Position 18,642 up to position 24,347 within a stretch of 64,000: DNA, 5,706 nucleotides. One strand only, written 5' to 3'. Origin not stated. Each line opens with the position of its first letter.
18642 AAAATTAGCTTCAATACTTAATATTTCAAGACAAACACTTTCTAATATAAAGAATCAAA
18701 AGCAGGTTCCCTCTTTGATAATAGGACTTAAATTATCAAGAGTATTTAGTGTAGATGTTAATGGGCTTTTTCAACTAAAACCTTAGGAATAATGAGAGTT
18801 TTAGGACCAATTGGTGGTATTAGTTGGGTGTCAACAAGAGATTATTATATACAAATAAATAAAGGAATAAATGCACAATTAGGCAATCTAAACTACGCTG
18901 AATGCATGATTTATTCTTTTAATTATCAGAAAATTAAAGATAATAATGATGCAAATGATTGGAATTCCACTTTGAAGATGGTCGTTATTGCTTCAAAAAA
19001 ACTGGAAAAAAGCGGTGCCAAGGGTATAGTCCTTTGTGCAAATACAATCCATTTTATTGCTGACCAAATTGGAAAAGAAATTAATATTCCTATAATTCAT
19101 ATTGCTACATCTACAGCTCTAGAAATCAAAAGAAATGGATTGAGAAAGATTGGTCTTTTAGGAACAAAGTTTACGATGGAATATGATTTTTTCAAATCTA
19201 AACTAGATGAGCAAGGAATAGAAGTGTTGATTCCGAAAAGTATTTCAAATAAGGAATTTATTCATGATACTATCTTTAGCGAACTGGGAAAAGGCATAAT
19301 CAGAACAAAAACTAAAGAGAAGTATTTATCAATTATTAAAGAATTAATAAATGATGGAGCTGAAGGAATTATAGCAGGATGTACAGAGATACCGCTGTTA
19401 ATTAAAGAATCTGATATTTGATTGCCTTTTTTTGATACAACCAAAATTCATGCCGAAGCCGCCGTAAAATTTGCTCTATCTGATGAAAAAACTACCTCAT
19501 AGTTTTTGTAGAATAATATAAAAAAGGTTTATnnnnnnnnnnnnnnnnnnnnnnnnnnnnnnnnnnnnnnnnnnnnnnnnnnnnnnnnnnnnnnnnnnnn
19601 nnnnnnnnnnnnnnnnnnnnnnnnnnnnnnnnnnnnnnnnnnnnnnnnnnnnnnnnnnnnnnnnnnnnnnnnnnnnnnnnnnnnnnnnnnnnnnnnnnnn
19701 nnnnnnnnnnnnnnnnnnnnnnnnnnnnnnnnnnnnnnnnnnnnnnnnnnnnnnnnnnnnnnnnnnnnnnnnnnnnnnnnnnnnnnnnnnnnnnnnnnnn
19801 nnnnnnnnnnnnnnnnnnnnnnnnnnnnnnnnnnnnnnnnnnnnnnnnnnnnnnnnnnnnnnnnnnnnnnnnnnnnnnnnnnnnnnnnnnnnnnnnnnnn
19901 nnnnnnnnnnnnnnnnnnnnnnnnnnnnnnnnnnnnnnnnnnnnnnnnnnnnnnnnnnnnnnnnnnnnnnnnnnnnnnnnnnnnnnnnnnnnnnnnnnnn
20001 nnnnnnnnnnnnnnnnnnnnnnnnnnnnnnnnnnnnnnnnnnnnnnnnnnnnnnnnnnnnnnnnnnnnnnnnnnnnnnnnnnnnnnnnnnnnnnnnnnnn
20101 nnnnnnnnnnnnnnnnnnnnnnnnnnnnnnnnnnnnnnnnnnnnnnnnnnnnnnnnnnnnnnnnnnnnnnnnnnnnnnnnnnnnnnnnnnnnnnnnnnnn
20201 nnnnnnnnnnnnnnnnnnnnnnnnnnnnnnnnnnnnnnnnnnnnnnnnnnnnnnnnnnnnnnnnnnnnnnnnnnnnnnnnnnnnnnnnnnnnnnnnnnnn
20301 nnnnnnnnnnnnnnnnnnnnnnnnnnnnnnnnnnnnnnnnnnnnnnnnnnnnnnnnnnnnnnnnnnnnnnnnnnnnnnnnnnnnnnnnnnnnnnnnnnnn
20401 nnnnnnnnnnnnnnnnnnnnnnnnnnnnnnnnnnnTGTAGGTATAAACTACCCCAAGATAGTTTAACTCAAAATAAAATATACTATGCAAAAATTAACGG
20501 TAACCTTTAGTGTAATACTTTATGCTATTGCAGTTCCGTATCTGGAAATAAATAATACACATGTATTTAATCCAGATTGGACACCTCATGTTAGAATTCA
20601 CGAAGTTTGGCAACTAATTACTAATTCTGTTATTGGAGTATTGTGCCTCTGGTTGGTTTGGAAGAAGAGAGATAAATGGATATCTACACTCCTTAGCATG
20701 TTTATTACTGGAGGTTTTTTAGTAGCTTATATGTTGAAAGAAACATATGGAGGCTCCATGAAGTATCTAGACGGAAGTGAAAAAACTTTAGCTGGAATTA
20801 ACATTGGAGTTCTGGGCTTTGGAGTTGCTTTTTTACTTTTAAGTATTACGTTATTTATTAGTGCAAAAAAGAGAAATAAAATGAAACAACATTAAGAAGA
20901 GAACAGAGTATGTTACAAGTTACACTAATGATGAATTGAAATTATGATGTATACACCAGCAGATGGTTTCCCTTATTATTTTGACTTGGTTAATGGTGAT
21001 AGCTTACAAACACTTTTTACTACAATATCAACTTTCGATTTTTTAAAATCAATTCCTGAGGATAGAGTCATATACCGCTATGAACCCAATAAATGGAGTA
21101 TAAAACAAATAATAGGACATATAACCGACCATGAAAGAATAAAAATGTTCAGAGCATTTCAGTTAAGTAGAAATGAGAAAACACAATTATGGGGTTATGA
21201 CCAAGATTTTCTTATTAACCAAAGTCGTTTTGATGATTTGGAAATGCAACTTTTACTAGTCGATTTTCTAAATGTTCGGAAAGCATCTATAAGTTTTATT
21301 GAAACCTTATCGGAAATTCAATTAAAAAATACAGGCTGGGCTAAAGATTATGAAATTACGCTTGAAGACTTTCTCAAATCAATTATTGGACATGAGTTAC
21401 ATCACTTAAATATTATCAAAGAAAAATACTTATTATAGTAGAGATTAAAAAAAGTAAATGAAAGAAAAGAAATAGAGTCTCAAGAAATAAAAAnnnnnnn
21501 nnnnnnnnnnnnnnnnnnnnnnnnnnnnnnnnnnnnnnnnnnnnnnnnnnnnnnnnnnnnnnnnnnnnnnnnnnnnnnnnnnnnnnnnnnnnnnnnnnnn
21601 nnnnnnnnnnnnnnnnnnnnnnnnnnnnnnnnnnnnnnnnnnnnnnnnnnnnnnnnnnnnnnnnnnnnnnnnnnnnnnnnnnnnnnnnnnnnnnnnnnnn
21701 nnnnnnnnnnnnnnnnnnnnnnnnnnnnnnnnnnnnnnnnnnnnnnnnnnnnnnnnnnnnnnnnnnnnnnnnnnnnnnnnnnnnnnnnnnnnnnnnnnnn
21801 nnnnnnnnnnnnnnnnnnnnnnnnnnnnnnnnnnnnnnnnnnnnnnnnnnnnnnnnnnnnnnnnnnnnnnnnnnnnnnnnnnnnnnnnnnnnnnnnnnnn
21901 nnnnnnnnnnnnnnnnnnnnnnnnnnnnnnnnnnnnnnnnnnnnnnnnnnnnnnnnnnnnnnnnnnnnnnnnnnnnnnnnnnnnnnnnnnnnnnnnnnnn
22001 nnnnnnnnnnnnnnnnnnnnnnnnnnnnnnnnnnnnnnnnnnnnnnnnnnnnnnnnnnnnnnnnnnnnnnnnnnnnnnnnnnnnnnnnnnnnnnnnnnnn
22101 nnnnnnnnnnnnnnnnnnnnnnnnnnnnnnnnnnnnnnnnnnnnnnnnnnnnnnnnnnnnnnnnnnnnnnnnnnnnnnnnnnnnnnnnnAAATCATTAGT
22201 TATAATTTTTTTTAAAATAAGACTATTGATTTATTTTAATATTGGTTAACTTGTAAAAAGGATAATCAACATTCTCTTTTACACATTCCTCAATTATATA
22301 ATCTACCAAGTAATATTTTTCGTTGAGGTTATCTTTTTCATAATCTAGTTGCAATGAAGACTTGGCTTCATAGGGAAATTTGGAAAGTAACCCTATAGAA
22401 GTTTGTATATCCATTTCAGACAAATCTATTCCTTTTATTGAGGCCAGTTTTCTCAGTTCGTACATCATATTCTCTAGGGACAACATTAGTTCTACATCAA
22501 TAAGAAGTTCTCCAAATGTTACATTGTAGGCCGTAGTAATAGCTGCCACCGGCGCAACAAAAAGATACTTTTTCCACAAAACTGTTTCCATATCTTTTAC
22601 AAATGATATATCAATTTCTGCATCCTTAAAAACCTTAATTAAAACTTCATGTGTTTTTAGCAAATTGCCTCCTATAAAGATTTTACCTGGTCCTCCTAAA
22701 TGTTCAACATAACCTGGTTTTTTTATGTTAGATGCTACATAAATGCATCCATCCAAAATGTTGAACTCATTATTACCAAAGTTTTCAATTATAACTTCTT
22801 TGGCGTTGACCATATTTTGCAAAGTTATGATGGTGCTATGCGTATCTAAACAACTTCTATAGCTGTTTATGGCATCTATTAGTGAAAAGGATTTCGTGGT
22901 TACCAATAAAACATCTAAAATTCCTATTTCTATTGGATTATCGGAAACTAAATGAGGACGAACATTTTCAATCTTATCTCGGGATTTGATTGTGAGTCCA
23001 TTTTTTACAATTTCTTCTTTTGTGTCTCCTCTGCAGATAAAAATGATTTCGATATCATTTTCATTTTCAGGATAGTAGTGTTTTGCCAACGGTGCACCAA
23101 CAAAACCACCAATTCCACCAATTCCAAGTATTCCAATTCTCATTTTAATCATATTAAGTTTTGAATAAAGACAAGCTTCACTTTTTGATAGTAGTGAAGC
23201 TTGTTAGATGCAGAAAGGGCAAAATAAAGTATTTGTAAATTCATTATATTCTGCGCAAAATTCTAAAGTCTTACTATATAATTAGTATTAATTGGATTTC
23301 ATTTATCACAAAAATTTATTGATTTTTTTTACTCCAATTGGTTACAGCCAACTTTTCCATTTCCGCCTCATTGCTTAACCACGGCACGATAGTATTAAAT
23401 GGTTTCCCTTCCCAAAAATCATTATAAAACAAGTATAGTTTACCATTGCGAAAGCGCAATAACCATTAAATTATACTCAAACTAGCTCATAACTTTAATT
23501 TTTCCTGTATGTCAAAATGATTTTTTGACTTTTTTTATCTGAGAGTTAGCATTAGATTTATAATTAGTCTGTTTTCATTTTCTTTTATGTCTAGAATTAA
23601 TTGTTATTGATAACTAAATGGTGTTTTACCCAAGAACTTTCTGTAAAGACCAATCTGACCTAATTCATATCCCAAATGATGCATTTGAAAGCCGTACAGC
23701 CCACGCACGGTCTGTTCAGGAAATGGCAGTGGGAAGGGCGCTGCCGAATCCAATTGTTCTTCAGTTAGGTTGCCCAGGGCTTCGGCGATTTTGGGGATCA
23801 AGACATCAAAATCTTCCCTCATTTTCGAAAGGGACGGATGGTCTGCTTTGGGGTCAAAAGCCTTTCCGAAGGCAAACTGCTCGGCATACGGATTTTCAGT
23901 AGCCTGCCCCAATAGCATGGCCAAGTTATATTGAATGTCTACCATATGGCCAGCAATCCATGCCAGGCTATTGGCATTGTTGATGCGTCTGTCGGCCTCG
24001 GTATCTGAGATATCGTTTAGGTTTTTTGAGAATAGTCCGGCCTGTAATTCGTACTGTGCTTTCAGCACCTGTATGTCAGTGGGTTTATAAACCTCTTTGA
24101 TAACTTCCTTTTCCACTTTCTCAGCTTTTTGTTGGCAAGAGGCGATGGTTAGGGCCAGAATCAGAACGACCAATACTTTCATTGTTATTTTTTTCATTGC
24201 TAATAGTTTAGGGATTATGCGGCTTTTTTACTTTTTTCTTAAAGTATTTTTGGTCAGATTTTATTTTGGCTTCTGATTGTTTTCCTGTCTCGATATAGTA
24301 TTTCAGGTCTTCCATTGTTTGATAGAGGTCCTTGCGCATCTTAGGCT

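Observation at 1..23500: AT-rich accessory island (about 30% GC) in a backbone of about 45% GC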

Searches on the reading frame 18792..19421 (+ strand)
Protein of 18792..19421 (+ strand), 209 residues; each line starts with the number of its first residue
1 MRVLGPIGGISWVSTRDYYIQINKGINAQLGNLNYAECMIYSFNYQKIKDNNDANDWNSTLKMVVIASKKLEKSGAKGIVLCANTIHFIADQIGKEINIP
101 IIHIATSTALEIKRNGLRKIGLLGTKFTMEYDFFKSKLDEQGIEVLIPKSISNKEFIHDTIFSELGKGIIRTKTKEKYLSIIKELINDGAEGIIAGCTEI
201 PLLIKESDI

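Call 8: search_protein_families(library=pfam, proteins=[window:18792-19421:+])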
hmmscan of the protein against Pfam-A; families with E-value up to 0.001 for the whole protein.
window:18792-19421:+ (209 aa): 1 family
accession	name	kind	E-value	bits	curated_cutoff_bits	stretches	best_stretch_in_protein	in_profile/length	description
PF01177.27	Asp_Glu_race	-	3.4e-32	112.4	31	1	7-205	1-190/211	Asp/Glu/Hydantoin racemase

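Call 47: search_protein_families(library=ncbifam, proteins=[window:18792-19421:+], max_evalue=0.01)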
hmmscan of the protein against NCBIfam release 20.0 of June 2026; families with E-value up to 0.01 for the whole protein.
window:18792-19421:+ (209 aa): 5 families
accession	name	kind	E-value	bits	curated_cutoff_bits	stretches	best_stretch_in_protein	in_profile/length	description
NF007569.0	PRK10200.1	equivalog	1.9e-53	181.5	417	1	1-206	1-206/230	aspartate/glutamate racemase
TIGR00035.1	asp_race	subfamily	3.5e-52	177.3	93.1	1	1-208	2-207/236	amino acid racemase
NF052483.1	racemase_CuyB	equivalog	4.7e-25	88.9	190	1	59-207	55-203/225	cysteate racemase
TIGR00067.1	glut_race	equivalog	3.1e-09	36.6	146.65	1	61-204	46-187/251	glutamate racemase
NF002035.0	PRK00865.1-3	equivalog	9.2e-08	32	328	1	69-204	59-191/267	glutamate racemase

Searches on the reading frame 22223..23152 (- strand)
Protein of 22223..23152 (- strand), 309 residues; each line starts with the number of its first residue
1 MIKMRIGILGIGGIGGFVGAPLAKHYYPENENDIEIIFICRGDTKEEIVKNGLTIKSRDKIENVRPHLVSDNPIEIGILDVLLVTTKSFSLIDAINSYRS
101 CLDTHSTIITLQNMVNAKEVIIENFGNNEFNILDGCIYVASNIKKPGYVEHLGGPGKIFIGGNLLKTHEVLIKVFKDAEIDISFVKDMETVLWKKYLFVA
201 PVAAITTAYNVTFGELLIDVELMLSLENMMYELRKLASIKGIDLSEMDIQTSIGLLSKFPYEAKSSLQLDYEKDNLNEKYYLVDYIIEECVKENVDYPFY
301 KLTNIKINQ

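Call 8: search_protein_families(library=pfam, proteins=[window:22223-23152:-])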
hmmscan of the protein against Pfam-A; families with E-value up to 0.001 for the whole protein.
window:22223-23152:- (309 aa): 2 families
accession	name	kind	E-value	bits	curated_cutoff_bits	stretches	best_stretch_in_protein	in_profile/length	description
PF02558.23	ApbA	-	2.8e-26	92.4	22.2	1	6-161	1-146/150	Ketopantoate reductase PanE/ApbA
PF08546.17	ApbA_C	-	9.5e-12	45.8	22.7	1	187-301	1-115/125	Ketopantoate reductase PanE/ApbA C terminal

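Call 9: find_encoding_contigs(protein=window:22223-23152:-, flank=10000, max_places=10)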
Protein window:22223-23152:- (309 aa): no gene with exactly this product is on record in the collection.
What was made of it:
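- Tried and rejected: It failed, probably because the called start codon differs (call 9).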

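Call 47: search_protein_families(library=ncbifam, proteins=[window:22223-23152:-], max_evalue=0.01)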
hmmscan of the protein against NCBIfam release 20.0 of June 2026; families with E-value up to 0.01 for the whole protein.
window:22223-23152:- (309 aa): 14 families
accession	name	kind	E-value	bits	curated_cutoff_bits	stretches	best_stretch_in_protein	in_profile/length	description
TIGR00745.1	apbA_panE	subfamily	8.8e-44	150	141.35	1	5-301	1-292/305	2-dehydropantoate 2-reductase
NF005091.0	PRK06522.2-2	equivalog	1.2e-37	129.8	252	1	4-281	2-267/302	2-dehydropantoate 2-reductase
NF005094.0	PRK06522.2-5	equivalog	2.9e-29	102.4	382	1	4-306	1-297/307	2-dehydropantoate 2-reductase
NF004887.0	PRK06249.1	equivalog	4.7e-26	91.7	360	1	3-274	5-274/316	putative 2-dehydropantoate 2-reductase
NF005089.0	PRK06522.1-4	subfamily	8.7e-22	77.9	223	2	4-114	1-103/326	2-dehydropantoate 2-reductase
NF005092.1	PRK06522.2-3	equivalog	3e-19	69.3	500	1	4-300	1-284/296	2-dehydropantoate 2-reductase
NF005088.0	PRK06522.1-2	subfamily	7e-17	61.5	371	1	4-287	1-278/308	2-dehydropantoate 2-reductase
NF006083.0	PRK08229.1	equivalog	1.7e-15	56.9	371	1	3-198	2-188/341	2-dehydropantoate 2-reductase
NF005087.0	PRK06522.1-1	equivalog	9.6e-15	54.4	351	1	4-298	1-276/296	2-dehydropantoate 2-reductase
NF005093.0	PRK06522.2-4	equivalog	8.8e-14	51.6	308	1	3-302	3-288/304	2-dehydropantoate 2-reductase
NF004311.0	PRK05708.1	equivalog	2.3e-12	46.4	378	1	3-299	2-285/305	putative 2-dehydropantoate 2-reductase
NF005090.0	PRK06522.2-1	equivalog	1.9e-09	37.2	496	1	2-295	1-277/296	2-dehydropantoate 2-reductase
NF009542.0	PRK12921.1-4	equivalog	8.6e-08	31.8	288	1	78-300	61-272/286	oxidoreductase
NF009541.0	PRK12921.1-1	equivalog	5.6e-06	25.8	338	1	50-272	39-254/297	oxidoreductase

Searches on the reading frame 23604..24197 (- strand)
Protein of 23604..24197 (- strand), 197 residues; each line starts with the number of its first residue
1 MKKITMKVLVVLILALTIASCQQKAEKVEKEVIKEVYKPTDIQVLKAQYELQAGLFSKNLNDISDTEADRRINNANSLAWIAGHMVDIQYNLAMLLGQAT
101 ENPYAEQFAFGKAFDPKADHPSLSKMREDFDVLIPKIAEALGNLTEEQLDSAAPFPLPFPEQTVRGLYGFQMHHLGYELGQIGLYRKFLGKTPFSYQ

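Call 8: search_protein_families(library=pfam, proteins=[window:23604-24197:-])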
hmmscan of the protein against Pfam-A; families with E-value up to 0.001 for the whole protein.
window:23604-24197:- (197 aa): 1 family
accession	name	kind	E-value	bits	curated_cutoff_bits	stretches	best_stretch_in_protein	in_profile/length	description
PF12867.12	DinB_2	-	8.6e-12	46.1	24.8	1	49-182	2-128/128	DinB superfamily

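Call 24: find_encoding_contigs(protein=window:23604-24197:-, flank=10000, max_places=10)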
Protein window:23604-24197:- (197 aa): 2 contigs read that carry it; 1 place shown.
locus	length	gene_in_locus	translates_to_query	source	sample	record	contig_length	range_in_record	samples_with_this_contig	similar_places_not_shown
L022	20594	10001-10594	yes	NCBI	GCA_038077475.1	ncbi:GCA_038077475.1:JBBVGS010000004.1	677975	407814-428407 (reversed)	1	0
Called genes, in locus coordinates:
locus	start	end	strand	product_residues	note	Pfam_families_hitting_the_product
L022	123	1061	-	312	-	PF01699:Na_Ca_ex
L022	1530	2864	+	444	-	-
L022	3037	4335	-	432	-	-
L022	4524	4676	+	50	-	-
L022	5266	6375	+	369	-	PF10604:Polyketide_cyc2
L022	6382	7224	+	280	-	PF22200:ExsA_N, PF00165:HTH_AraC (weak), PF12833:HTH_18, PF00165:HTH_AraC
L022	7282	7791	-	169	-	PF10604:Polyketide_cyc2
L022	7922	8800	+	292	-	PF12645:HTH_16 (weak), PF04542:Sigma70_r2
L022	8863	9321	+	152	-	PF05163:DinB, PF12867:DinB_2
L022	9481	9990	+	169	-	PF10604:Polyketide_cyc2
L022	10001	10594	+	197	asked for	PF12867:DinB_2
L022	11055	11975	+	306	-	PF02558:ApbA, PF08546:ApbA_C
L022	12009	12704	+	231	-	PF00702:Hydrolase, PF13419:HAD_2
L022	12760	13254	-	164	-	PF12867:DinB_2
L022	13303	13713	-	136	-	-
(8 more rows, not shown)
